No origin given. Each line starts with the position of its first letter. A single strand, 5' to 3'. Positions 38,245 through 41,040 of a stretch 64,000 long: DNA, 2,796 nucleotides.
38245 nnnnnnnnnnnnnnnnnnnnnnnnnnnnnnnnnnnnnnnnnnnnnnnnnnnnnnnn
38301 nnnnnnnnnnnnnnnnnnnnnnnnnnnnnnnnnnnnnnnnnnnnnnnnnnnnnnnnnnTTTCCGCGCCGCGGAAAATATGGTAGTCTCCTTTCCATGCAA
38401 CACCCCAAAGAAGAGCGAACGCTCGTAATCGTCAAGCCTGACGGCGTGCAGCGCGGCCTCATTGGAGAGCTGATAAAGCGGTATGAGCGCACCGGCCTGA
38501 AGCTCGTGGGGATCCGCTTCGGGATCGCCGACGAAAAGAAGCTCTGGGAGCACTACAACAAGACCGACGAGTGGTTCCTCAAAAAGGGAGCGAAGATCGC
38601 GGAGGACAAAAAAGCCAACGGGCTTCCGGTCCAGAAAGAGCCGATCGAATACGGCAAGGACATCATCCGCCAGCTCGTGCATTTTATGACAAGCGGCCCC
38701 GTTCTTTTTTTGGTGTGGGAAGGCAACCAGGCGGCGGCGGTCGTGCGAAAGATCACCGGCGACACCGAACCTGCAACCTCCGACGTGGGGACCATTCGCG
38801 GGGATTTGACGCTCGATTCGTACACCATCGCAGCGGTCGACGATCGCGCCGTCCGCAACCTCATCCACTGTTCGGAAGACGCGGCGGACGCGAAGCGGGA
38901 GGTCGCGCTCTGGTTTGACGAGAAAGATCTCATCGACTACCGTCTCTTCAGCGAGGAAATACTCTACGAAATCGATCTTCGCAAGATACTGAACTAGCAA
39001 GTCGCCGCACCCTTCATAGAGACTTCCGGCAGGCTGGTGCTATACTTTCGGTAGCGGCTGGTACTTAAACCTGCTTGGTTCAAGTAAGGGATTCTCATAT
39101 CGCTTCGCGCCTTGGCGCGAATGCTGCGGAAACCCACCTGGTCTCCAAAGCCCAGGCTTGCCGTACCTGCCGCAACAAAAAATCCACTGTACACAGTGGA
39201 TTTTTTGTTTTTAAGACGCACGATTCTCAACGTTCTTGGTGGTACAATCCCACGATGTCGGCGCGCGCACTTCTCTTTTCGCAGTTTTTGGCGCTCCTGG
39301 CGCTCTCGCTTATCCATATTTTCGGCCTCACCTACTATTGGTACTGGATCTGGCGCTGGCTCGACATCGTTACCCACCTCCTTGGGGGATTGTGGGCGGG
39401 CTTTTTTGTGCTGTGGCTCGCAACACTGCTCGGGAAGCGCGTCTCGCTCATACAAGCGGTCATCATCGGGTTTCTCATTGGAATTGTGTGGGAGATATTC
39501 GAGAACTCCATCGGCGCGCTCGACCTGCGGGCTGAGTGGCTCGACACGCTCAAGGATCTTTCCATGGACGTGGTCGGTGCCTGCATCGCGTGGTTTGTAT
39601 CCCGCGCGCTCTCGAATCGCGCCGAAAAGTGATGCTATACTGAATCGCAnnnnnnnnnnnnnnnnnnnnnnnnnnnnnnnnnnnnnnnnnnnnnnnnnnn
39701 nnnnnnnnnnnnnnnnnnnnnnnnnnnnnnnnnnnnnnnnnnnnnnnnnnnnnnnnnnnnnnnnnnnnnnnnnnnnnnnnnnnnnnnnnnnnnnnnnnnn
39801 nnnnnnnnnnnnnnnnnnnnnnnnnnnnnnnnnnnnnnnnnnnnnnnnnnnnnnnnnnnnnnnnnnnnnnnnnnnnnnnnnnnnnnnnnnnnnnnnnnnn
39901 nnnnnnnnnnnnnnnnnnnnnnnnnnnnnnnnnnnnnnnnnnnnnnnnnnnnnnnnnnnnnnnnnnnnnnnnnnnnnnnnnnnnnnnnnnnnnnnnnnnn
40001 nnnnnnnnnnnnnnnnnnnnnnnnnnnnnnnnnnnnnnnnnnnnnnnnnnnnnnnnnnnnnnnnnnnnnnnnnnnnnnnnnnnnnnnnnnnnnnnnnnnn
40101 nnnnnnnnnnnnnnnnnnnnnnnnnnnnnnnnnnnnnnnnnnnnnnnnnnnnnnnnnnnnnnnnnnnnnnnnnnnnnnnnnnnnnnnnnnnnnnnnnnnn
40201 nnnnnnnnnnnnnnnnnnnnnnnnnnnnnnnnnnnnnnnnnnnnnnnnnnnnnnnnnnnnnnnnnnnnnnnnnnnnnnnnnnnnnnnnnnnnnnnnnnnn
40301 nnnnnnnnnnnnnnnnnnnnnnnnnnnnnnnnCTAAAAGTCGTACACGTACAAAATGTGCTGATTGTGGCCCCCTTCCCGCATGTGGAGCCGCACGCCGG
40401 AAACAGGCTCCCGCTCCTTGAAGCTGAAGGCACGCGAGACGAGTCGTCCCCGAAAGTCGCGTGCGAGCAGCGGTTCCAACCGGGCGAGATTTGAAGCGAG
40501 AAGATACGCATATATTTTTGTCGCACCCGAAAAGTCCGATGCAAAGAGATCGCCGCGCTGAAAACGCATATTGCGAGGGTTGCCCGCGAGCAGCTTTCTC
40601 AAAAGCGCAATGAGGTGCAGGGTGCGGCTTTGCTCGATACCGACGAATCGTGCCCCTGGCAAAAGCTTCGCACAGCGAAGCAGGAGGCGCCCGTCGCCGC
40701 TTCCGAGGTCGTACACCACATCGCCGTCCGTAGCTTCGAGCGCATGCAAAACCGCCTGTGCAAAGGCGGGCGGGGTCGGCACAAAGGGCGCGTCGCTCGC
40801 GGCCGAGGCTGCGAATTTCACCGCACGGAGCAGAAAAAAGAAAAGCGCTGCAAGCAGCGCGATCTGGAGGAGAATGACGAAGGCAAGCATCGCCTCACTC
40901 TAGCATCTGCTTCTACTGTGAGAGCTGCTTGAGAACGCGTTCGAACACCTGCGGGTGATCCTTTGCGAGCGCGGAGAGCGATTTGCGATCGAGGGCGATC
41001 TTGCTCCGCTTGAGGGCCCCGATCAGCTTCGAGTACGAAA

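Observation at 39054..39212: Candidate ~160-nt small RNA with dedicated promoter and terminator between ndk and a membrane-protein gene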

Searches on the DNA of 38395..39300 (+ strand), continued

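Call 40: search_with_rna_model(model_id=R1, sources=[L101, L102, L103, L104, L105, L106, L107, L108, L109, L110, L111, L112, L113, L114, L115, L116, L117, L118, L119, L120, L121, L122, L123, L124, L125, L126, L127, L128, L129, L130, L131], max_evalue=0.001)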
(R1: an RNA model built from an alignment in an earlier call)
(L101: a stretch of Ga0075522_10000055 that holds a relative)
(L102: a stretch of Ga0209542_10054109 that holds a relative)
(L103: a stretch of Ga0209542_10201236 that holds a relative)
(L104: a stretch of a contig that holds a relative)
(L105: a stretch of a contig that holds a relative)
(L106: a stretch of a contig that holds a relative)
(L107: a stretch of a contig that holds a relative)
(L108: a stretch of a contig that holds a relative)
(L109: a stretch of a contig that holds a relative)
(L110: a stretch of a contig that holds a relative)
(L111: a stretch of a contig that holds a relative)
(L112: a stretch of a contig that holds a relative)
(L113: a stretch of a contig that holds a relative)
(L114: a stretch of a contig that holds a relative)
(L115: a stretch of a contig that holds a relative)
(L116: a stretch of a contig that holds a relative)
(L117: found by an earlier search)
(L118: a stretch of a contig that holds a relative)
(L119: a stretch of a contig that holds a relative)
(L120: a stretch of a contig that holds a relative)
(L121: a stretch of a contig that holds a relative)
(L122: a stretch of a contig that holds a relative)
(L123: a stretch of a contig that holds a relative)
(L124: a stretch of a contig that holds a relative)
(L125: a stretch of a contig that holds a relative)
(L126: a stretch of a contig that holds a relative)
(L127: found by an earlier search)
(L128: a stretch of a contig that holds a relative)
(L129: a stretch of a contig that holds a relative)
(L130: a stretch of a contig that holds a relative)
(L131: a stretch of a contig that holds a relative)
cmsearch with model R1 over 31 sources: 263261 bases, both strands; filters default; matches with E-value up to 0.001: 29.
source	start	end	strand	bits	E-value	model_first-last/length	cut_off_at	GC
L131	10364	10487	+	127.1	5.4e-32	1-122/122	no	0.54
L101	1395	1517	+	126.3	9.2e-32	1-122/122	no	0.54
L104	2932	3055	-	122.1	1.3e-30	1-122/122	no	0.56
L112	4400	4523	+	122.1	1.3e-30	1-122/122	no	0.56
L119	6780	6903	-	122.1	1.3e-30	1-122/122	no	0.56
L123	13498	13621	+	122.1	1.3e-30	1-122/122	no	0.56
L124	449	570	+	122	1.4e-30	1-122/122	no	0.52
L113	161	283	-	122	1.4e-30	1-122/122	no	0.57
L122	165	287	-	121.6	1.8e-30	1-122/122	no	0.63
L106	5459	5579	-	121.2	2.2e-30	1-122/122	no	0.58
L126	2725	2847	+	120.3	4.1e-30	1-122/122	no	0.62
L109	2503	2623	-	118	1.7e-29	1-122/122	no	0.59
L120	5095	5218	-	117.7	2.1e-29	1-122/122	no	0.57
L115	8780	8901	-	116.2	5.5e-29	1-122/122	no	0.53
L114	105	227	+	115.7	7.6e-29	1-122/122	no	0.56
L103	356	476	-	115.1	1e-28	1-122/122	no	0.55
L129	8635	8753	-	110.2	2.4e-27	1-122/122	no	0.57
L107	8291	8411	+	109.9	2.8e-27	1-122/122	no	0.55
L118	368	489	-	109.7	3.3e-27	1-122/122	no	0.55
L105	7785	7902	+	109.3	4.1e-27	1-122/122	no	0.5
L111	9653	9770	+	109.2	4.4e-27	1-122/122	no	0.6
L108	4649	4769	+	108.7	6.2e-27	1-122/122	no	0.56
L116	1109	1232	-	108.3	8.1e-27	1-122/122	no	0.56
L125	1778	1896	-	107.5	1.3e-26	1-122/122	no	0.57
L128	5480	5598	-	107.3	1.5e-26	1-122/122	no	0.52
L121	10687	10807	+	99.3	2.3e-24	1-122/122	no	0.57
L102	2268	2388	+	98.1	5e-24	1-122/122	no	0.57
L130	7785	7905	+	98.1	5e-24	1-122/122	no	0.57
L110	1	110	+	95.7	2.3e-23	13-122/122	5'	0.58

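Call 44: search_with_rna_model(model_id=R1, sources=[window, L002, L003, L004, L005, L006, L007, L008, L009, L010, L012, L014, L016, L019, L020, L022, L023, L024, L025, L026, L027, L028, L029, L030, L033, L034, L035, L036, L037, L038, L039, L040, L041, L042, L044, L045, L046, L047, L048, L049, L050, L051, L052, L054, L055, L056, L057, L058, L059, L060, L061, L063, L064, L065, L066, L070, L071, L072, L073, L074, L077, L078, L079, L080, L082, L083, L084, L086, L087, L088, L089, L091, L092, L093, L094, L096, L097, L098, L099, L101, L102, L103, L105, L106, L107, L108, L111, L113, L114, L115, L116, L118, L120, L122, L124, L125, L126, L128, L129, L131], max_evalue=0.005, make_alignment=true)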
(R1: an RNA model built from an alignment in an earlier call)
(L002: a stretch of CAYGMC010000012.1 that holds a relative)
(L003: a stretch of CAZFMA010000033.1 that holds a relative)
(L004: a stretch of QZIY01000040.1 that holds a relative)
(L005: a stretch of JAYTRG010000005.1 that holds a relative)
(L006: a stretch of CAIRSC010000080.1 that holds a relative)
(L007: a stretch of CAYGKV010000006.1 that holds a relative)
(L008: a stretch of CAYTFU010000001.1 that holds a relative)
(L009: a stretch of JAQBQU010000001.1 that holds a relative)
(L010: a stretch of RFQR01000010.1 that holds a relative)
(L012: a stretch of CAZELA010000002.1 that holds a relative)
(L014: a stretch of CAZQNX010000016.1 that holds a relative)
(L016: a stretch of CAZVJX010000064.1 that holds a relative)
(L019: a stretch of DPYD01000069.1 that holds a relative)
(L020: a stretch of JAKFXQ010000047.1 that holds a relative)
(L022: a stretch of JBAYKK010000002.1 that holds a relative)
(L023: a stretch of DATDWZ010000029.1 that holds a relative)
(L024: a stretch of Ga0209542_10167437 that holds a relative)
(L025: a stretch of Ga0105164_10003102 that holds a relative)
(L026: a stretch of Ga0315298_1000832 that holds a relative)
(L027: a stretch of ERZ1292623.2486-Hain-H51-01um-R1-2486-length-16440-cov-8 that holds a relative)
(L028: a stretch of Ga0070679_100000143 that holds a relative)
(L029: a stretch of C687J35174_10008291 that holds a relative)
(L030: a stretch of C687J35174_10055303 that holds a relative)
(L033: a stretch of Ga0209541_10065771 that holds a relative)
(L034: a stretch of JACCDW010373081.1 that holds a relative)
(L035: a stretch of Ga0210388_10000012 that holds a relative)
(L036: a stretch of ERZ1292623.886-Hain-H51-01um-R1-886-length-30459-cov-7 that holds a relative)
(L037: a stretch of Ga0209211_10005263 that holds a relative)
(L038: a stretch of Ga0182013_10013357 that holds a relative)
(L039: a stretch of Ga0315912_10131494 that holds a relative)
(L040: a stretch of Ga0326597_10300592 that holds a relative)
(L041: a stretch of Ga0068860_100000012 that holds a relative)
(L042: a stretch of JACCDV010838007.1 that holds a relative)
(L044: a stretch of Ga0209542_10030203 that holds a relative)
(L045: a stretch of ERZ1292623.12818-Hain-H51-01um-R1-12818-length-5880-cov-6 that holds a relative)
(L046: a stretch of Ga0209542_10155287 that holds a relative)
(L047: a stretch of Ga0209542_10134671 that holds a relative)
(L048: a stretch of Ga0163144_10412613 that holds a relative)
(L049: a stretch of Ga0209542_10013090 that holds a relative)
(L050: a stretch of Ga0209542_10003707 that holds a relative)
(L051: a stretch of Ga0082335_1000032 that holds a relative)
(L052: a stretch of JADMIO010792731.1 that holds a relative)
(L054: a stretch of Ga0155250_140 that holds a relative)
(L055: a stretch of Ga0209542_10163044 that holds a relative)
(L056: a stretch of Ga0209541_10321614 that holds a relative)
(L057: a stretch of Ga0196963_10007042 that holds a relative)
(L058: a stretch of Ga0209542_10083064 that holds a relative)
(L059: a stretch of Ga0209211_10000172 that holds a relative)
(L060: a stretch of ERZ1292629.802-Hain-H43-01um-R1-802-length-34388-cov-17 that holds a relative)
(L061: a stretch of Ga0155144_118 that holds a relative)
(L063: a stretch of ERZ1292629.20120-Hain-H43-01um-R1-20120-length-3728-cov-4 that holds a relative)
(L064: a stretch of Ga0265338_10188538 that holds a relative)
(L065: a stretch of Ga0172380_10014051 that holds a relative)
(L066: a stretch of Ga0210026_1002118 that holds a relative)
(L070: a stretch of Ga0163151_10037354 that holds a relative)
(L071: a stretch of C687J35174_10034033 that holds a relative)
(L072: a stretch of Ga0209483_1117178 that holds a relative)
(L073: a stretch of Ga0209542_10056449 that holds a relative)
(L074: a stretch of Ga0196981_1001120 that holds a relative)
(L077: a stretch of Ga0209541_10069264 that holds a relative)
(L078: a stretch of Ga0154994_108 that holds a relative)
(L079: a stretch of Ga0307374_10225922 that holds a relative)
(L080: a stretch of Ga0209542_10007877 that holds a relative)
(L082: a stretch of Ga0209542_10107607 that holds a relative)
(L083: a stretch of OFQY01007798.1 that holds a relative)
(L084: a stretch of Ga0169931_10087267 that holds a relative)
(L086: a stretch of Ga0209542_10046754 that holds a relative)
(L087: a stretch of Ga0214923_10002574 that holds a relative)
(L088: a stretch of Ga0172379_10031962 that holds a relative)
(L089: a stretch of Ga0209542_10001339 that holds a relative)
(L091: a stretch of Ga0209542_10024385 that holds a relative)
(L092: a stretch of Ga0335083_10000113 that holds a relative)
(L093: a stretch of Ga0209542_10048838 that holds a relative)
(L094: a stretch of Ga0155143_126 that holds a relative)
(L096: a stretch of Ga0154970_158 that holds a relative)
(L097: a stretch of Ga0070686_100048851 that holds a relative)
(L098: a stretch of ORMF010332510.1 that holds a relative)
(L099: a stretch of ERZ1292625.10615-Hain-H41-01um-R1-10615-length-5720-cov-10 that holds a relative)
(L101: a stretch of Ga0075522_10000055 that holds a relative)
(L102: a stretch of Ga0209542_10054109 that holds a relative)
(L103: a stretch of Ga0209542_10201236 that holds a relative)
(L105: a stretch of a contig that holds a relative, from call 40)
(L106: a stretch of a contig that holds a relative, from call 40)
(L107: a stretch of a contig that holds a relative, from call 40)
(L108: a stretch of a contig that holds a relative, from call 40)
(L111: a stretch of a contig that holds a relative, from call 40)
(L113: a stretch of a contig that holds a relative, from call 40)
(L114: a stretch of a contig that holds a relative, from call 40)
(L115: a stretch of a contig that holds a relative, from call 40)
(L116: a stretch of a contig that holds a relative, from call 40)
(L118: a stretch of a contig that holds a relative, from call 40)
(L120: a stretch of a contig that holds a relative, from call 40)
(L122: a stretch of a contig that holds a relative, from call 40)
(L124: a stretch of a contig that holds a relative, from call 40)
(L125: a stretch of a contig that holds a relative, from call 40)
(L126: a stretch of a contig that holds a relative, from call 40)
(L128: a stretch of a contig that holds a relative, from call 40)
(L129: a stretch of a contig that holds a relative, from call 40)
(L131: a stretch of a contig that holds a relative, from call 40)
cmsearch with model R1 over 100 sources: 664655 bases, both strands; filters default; matches with E-value up to 0.005: 100.
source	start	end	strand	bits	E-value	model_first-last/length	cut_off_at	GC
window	39053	39175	+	132.1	5.7e-33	1-122/122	no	0.57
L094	5468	5589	-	129.7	2.7e-32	1-122/122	no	0.57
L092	1595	1716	+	128.8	4.6e-32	1-122/122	no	0.55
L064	1263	1384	-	128.8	4.7e-32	1-122/122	no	0.55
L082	1962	2084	-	128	7.6e-32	1-122/122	no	0.57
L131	10364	10487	+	127.1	1.4e-31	1-122/122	no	0.54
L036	6271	6392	-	126.4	2.1e-31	1-122/122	no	0.61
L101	1395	1517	+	126.3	2.3e-31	1-122/122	no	0.54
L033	2800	2923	+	125.7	3.3e-31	1-122/122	no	0.52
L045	2430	2551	+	123.9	1.1e-30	1-122/122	no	0.58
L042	1207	1328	+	123.4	1.4e-30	1-122/122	no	0.51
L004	4030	4152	+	123.2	1.6e-30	1-122/122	no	0.54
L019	2113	2236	+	122.1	3.2e-30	1-122/122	no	0.56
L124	449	570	+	122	3.5e-30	1-122/122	no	0.52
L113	161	283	-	122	3.5e-30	1-122/122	no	0.57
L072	483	606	+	121.9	3.6e-30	1-122/122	no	0.5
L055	571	694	+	121.9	3.6e-30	1-122/122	no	0.56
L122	165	287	-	121.6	4.5e-30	1-122/122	no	0.63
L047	2136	2256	+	121.5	4.8e-30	1-122/122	no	0.58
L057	1936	2058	+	121.2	5.5e-30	1-122/122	no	0.57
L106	5459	5579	-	121.2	5.6e-30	1-122/122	no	0.58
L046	1512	1632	-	120.8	7.5e-30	1-122/122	no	0.59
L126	2725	2847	+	120.3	1e-29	1-122/122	no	0.62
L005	3945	4068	+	120.2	1e-29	1-122/122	no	0.56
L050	10860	10983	+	120.1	1.1e-29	1-122/122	no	0.56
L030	3861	3981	+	120.1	1.1e-29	1-122/122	no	0.59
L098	1248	1368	-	119.5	1.7e-29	1-122/122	no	0.57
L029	6417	6537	+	118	4.3e-29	1-122/122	no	0.59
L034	178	301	-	117.7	5.2e-29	1-122/122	no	0.56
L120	5095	5218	-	117.7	5.3e-29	1-122/122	no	0.57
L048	547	668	+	117.6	5.5e-29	1-122/122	no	0.56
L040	237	359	-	117.2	7.1e-29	1-122/122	no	0.57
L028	7751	7873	-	116.5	1.1e-28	1-122/122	no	0.53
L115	8780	8901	-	116.2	1.4e-28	1-122/122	no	0.53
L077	1567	1689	+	116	1.5e-28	1-122/122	no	0.54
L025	6415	6536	-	116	1.5e-28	1-122/122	no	0.58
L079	626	748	-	115.9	1.6e-28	1-122/122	no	0.59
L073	1034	1157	+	115.9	1.7e-28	1-122/122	no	0.52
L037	2413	2533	-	115.8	1.7e-28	1-122/122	no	0.55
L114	105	227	+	115.7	1.9e-28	1-122/122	no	0.56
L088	1119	1239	-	115.6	2e-28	1-122/122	no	0.56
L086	123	244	+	115.5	2.1e-28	1-122/122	no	0.56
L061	1292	1415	-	115.4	2.3e-28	1-122/122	no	0.6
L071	199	319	-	115.1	2.6e-28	1-122/122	no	0.55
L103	356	476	-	115.1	2.6e-28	1-122/122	no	0.55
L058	444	566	-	115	2.9e-28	1-122/122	no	0.54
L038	6424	6541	+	113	1e-27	1-122/122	no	0.52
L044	7268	7390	+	112.5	1.4e-27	1-122/122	no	0.58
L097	2258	2382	-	111.5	2.7e-27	1-122/122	no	0.58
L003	3642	3761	+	111.2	3.3e-27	1-122/122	no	0.59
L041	1723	1844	-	111.1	3.4e-27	1-122/122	no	0.54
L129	8635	8753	-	110.2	6.1e-27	1-122/122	no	0.57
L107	8291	8411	+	109.9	7.1e-27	1-122/122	no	0.55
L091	1764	1883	-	109.9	7.3e-27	1-122/122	no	0.57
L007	3659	3779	+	109.9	7.3e-27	1-122/122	no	0.57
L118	368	489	-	109.7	8.3e-27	1-122/122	no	0.55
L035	5444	5561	+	109.5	9.2e-27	1-122/122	no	0.51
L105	7785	7902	+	109.3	1e-26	1-122/122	no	0.5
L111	9653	9770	+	109.2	1.1e-26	1-122/122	no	0.6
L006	1040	1159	+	108.7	1.6e-26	1-122/122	no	0.56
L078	5109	5229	+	108.7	1.6e-26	1-122/122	no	0.56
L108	4649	4769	+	108.7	1.6e-26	1-122/122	no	0.56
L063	2200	2322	+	108.6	1.6e-26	1-122/122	no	0.52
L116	1109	1232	-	108.3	2e-26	1-122/122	no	0.56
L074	1287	1406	+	108.1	2.2e-26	1-122/122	no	0.56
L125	1778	1896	-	107.5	3.4e-26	1-122/122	no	0.57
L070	3132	3252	+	107.3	3.8e-26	1-122/122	no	0.52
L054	1019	1143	+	107.3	3.8e-26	1-122/122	no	0.58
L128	5480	5598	-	107.3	3.9e-26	1-122/122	no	0.52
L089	195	317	+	106.9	4.9e-26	1-122/122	no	0.57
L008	3933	4050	+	106.2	7.6e-26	1-122/122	no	0.58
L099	3546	3669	-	105.4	1.3e-25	1-122/122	no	0.54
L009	3952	4071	+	105.1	1.5e-25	1-122/122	no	0.57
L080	1958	2082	-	104.3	2.6e-25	1-122/122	no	0.58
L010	3993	4112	+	103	5.8e-25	1-122/122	no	0.56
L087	1123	1242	+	103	5.8e-25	1-122/122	no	0.56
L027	1629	1750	-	101.1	1.9e-24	1-122/122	no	0.52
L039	935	1051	+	99.7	4.6e-24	1-122/122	no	0.56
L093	2437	2557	+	99.4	5.6e-24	1-122/122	no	0.56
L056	829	949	+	99.3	5.9e-24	1-122/122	no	0.57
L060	975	1095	+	99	7.1e-24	1-122/122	no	0.56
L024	1852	1972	-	98.9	7.5e-24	1-122/122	no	0.57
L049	12606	12726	+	98.7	8.5e-24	1-122/122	no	0.55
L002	3757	3875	+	98.4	1e-23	1-122/122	no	0.53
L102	2268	2388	+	98.1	1.3e-23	1-122/122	no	0.57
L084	1733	1853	-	98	1.3e-23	1-122/122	no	0.59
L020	3618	3741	+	97.5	1.9e-23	1-122/122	no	0.56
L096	8866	8986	+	97.4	1.9e-23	1-122/122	no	0.58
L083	2162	2281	-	97.2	2.2e-23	1-122/122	no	0.47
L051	3729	3848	+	97.1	2.3e-23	1-122/122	no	0.62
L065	4520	4638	-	94.8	9.9e-23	1-122/122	no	0.57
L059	691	806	+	93.8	1.9e-22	1-122/122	no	0.58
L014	2284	2405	+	85.4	3.9e-20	1-122/122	no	0.54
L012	4006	4162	+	68.8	1.4e-15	1-122/122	no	0.55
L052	869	1033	-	68.8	1.4e-15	1-122/122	no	0.53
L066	3405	3522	-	55.9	4.8e-12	1-122/122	no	0.47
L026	398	506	-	45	4.8e-09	1-122/122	no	0.44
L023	3675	3808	+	33.6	6.5e-06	1-122/122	no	0.39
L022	3615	3734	+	31.8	2.1e-05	1-122/122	no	0.42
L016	2390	2527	+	25.2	0.0014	1-122/122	no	0.49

Alignment A4: 100 matches aligned to the model, 203 columns, each read 5' to 3' on its own strand. Consensus structure (alignment columns), stored with it:
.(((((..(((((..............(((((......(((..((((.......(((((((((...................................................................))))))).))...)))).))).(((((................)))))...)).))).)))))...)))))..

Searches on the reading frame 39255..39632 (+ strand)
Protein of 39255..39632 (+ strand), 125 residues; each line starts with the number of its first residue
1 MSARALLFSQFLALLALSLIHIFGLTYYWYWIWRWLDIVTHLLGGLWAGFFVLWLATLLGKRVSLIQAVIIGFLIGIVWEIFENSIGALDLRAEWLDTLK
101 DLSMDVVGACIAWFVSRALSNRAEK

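Call 9: search_protein_families(library=pfam, proteins=[window:39256-39632:+], max_evalue=0.01)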
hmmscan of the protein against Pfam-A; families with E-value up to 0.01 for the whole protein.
window:39256-39632:+ (125 aa): 0 families

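Call 51: search_protein_families(library=pfam, proteins=[window:39255-39632:+], max_evalue=0.01)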
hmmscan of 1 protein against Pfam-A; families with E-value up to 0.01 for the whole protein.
window:39255-39632:+ (125 aa): 0 families

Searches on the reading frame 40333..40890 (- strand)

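Call 9: search_protein_families(library=pfam, proteins=[window:40333-40890:-], max_evalue=0.01)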
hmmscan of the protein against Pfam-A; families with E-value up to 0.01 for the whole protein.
window:40333-40890:- (185 aa): 7 families
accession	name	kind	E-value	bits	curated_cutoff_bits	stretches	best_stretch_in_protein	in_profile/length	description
PF13847.12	Methyltransf_31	-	1.8e-05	24.9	27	1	54-117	2-65/145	Methyltransferase domain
PF13649.12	Methyltransf_25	-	6.7e-05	23.9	27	1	59-123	1-63/97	Methyltransferase domain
PF08242.18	Methyltransf_12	-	0.00062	20.9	30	1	61-136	2-79/98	Methyltransferase domain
PF02390.23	Methyltransf_4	-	0.0013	18.6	24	1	58-114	4-59/173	Putative methyltransferase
PF24675.1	NpmA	-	0.0028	17.4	60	1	44-87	12-55/214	16S rRNA (adenine(1408)-N(1))-methyltransferase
PF08123.19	DOT1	-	0.003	17.6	23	1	40-92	27-79/205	Histone methylation protein DOT1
PF02384.22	N6_Mtase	-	0.009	15.8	20.4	1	19-101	12-99/311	N-6 DNA Methylase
